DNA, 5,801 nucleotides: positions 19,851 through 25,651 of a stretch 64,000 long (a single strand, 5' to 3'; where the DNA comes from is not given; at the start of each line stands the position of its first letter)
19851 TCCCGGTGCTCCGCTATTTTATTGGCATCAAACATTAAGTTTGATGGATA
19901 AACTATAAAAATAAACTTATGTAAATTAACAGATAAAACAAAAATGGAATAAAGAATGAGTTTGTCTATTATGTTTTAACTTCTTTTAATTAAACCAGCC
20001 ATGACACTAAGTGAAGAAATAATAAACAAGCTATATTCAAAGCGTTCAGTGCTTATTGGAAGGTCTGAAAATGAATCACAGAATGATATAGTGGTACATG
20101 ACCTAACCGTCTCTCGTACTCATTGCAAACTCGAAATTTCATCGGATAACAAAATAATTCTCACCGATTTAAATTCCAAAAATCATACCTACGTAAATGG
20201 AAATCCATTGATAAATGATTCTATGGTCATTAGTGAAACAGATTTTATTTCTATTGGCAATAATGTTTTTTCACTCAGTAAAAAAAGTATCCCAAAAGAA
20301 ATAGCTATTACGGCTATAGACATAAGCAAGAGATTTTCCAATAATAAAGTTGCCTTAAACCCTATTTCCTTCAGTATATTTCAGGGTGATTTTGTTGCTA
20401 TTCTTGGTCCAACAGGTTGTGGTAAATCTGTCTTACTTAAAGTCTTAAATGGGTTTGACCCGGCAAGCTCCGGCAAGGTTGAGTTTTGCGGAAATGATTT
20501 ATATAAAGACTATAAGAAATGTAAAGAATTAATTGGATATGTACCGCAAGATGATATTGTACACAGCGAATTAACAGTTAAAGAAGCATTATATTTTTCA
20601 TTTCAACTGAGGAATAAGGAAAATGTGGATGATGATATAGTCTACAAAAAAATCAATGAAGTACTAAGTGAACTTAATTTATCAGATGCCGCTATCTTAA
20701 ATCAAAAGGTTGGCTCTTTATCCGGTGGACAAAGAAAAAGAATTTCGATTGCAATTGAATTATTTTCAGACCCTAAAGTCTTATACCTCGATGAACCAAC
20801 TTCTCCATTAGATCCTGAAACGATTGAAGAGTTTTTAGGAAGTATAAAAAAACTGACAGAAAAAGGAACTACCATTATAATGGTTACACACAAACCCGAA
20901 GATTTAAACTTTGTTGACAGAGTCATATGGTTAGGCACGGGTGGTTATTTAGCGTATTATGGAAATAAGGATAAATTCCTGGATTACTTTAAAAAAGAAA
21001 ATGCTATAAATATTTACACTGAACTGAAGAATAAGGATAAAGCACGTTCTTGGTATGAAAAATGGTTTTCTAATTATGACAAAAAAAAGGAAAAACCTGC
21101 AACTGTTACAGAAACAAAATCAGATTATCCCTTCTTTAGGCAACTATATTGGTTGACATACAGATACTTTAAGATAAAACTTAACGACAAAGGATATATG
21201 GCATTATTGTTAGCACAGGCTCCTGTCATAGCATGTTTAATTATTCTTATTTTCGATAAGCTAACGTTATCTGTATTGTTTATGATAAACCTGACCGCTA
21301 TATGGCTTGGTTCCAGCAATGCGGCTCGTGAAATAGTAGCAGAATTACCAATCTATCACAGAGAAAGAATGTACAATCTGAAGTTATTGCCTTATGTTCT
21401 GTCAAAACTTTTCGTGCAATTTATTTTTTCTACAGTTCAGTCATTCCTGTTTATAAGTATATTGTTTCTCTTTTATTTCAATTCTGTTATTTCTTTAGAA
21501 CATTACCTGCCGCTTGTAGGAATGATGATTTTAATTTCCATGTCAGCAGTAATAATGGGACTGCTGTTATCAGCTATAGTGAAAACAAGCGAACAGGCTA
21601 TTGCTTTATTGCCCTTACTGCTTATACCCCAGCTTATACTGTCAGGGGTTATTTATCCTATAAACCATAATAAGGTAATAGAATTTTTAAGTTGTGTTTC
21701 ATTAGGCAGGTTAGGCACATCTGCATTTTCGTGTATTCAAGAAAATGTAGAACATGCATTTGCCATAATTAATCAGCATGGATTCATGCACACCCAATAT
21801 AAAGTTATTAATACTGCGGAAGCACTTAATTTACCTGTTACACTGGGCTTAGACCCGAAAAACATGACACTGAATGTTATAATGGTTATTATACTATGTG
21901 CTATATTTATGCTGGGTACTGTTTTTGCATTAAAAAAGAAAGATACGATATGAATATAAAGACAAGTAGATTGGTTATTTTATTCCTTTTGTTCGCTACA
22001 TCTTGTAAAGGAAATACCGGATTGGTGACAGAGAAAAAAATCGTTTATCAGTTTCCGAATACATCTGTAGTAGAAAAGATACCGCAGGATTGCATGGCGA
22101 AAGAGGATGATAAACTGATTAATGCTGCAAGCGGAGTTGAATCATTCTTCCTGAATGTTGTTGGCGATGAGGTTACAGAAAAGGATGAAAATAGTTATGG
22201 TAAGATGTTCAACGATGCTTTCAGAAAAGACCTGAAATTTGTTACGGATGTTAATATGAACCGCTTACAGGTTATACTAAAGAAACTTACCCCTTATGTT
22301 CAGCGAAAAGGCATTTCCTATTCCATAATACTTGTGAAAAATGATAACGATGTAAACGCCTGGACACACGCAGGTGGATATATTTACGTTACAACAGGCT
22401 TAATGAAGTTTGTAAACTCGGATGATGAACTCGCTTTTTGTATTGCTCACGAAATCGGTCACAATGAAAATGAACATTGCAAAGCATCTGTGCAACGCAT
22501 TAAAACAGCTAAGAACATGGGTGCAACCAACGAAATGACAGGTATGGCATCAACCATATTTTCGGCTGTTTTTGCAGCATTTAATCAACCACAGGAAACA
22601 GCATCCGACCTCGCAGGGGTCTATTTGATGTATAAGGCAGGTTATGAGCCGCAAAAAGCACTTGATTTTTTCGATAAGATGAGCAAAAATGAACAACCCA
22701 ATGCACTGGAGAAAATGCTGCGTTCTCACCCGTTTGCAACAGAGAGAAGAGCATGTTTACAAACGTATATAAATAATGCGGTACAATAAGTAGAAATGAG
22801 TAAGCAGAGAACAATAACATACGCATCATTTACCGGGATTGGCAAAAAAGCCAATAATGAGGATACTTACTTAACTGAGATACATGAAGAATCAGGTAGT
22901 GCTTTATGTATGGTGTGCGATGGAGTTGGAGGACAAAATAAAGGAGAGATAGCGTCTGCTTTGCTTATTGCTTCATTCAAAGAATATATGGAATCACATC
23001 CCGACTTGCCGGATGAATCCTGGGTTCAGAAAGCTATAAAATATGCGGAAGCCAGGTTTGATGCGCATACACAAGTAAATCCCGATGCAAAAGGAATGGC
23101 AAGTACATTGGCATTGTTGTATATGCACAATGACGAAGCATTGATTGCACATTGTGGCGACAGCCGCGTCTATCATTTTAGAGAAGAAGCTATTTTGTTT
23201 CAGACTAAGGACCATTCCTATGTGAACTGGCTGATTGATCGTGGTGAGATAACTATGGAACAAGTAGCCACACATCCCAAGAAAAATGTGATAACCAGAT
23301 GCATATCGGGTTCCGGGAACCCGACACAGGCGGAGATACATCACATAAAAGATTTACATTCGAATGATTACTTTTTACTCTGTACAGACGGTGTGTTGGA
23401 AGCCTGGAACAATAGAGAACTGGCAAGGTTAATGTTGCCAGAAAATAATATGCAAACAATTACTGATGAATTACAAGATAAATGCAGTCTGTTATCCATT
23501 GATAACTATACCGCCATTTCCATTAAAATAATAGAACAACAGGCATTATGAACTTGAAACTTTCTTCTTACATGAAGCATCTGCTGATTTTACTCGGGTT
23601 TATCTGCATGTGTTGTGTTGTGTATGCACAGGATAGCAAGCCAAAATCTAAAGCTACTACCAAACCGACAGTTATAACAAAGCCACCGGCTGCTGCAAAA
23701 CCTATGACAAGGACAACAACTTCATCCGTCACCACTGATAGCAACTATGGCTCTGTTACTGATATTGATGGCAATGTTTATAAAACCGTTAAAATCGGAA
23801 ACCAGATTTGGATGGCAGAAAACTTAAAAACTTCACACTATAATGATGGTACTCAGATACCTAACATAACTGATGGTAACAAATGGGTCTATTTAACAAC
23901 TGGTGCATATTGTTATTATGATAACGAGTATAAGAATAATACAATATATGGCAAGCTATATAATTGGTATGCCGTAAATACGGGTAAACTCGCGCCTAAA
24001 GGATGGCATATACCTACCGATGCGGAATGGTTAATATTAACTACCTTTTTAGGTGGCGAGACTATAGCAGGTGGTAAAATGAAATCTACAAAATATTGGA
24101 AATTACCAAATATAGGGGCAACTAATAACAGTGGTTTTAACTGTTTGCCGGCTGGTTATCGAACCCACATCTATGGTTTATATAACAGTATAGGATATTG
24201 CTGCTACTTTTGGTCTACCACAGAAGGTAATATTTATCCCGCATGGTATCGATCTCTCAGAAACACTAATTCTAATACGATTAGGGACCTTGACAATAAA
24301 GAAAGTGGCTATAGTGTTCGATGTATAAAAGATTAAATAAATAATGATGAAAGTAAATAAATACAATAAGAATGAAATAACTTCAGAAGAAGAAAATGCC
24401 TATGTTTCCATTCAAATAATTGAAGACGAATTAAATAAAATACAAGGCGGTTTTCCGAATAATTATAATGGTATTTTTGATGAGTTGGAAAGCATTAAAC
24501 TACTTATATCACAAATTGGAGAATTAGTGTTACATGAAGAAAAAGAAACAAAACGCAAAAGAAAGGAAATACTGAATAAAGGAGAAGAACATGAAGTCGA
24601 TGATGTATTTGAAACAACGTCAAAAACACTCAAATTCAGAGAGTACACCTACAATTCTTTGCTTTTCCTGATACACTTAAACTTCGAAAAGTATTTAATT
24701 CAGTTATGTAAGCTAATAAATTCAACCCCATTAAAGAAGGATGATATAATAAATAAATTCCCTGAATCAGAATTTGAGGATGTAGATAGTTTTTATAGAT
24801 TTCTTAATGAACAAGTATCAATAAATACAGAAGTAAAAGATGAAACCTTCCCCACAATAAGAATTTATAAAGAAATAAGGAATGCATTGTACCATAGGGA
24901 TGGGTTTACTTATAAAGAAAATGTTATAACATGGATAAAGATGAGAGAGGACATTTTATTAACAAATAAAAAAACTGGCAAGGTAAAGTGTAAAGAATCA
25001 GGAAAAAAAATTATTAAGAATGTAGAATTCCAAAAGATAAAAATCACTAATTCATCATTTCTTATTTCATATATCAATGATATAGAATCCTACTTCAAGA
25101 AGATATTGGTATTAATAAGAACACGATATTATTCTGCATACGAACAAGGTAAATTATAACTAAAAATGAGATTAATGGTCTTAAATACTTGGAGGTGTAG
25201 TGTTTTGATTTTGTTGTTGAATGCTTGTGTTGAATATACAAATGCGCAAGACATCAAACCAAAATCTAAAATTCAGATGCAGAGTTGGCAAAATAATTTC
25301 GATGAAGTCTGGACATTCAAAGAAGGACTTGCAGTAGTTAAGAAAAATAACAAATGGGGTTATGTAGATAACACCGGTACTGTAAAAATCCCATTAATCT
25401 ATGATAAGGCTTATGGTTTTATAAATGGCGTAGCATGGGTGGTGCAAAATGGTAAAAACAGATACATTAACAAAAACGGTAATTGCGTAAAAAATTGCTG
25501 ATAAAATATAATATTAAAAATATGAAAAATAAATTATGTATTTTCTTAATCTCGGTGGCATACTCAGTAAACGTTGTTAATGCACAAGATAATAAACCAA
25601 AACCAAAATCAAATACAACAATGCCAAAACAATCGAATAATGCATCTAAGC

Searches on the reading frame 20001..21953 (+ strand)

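Call 67: search_protein_families(library=pfam, proteins=[window:20001-21953:+], max_evalue=0.001)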
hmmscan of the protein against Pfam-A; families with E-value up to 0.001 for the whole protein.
window:20001-21953:+ (650 aa): 7 families
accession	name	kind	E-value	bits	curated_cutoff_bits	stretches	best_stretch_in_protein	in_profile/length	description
PF00005.33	ABC_tran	-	1.3e-30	107.2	25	1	119-268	1-137/137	ABC transporter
PF01061.29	ABC2_membrane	-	5.5e-20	72.2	26.9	1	380-576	1-206/211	ABC-2 type transporter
PF00498.31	FHA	-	6.5e-16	59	20.7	1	17-86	1-67/67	FHA domain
PF16697.10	Yop-YscD_cpl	-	1.4e-11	45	33.2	1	14-95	16-93/94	Inner membrane component of T3SS, cytoplasmic domain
PF13304.12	AAA_21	-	4.4e-10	40.5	27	1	238-299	236-300/304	AAA domain, putative AbiEii toxin, Type IV TA system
PF12698.13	ABC2_membrane_3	-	1.2e-06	28.3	31.6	1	426-568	167-308/347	ABC-2 family transporter protein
PF02463.25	SMC_N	-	2.6e-06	27.5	40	0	215-309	120-209/220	RecF/RecN/SMC N terminal domain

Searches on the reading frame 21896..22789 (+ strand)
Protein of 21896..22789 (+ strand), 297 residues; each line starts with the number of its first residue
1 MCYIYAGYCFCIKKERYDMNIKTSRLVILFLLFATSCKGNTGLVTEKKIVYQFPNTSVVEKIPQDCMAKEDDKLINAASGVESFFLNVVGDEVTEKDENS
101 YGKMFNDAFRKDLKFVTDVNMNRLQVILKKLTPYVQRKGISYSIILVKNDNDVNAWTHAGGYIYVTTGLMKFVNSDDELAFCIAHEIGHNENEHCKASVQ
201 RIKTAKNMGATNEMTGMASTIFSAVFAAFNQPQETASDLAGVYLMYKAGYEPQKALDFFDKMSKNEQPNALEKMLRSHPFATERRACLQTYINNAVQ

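Call 67: search_protein_families(library=pfam, proteins=[window:21896-22789:+], max_evalue=0.001)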
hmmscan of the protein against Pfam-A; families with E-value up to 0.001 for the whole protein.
window:21896-22789:+ (297 aa): 1 family
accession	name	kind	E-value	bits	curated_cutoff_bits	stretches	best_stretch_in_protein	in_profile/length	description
PF01435.24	Peptidase_M48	-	1.2e-23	84.4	20.3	1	122-289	5-183/186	Peptidase family M48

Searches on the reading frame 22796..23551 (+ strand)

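Call 67: search_protein_families(library=pfam, proteins=[window:22796-23551:+], max_evalue=0.001)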
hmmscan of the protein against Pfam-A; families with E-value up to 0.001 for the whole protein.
window:22796-23551:+ (251 aa): 3 families
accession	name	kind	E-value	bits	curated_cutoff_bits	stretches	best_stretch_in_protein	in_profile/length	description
PF13672.11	PP2C_2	-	2.4e-13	50.5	24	1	16-208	7-182/209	Protein phosphatase 2C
PF00481.26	PP2C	-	2e-07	31.4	20.3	1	32-141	31-141/255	Protein phosphatase 2C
PF07228.17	SpoIIE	-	0.00031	21.2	25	0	186-229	119-171/192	Stage II sporulation protein E (SpoIIE)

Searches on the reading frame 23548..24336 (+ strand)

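Call 67: search_protein_families(library=pfam, proteins=[window:23548-24336:+], max_evalue=0.001)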
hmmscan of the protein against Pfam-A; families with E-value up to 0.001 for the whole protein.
window:23548-24336:+ (262 aa): 1 family
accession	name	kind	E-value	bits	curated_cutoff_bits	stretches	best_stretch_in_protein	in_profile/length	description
PF09603.15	Fib_succ_major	-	3.9e-45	154.8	33.9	1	81-261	1-187/187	Fibrobacter succinogenes major domain (Fib_succ_major)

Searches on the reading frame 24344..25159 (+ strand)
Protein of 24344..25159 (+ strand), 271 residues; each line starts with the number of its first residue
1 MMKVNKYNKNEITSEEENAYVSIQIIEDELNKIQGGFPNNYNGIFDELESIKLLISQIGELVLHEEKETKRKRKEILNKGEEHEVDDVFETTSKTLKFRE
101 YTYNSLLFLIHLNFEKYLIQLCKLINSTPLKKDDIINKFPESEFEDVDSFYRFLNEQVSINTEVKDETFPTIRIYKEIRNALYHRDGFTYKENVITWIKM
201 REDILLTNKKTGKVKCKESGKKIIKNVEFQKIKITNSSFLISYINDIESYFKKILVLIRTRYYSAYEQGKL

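Call 67: search_protein_families(library=pfam, proteins=[window:24344-25159:+], max_evalue=0.001)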
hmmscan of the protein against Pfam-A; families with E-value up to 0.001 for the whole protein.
window:24344-25159:+ (271 aa): 0 families

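Call 95: search_protein_families(library=pfam, proteins=[window:24344-25159:+], max_evalue=0.1)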
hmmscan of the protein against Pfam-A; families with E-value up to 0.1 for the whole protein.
window:24344-25159:+ (271 aa): 1 family
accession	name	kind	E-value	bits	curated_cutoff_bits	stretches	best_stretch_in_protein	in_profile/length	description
PF02367.23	TsaE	-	0.081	13.3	26.6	0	150-203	37-91/128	Threonylcarbamoyl adenosine biosynthesis protein TsaE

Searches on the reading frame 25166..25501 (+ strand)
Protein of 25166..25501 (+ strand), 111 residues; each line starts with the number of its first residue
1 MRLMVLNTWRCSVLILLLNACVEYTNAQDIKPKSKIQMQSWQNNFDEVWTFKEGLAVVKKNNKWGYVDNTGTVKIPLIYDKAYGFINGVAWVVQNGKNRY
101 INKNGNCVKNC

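Call 95: search_protein_families(library=pfam, proteins=[window:25166-25501:+], max_evalue=0.1)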
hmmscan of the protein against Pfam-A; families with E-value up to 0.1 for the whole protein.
window:25166-25501:+ (111 aa): 1 family
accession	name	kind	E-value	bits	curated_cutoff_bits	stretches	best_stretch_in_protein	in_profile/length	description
PF14903.11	WG_beta_rep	-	5.8e-20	71.5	25.6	2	64-97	1-34/35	WG containing repeat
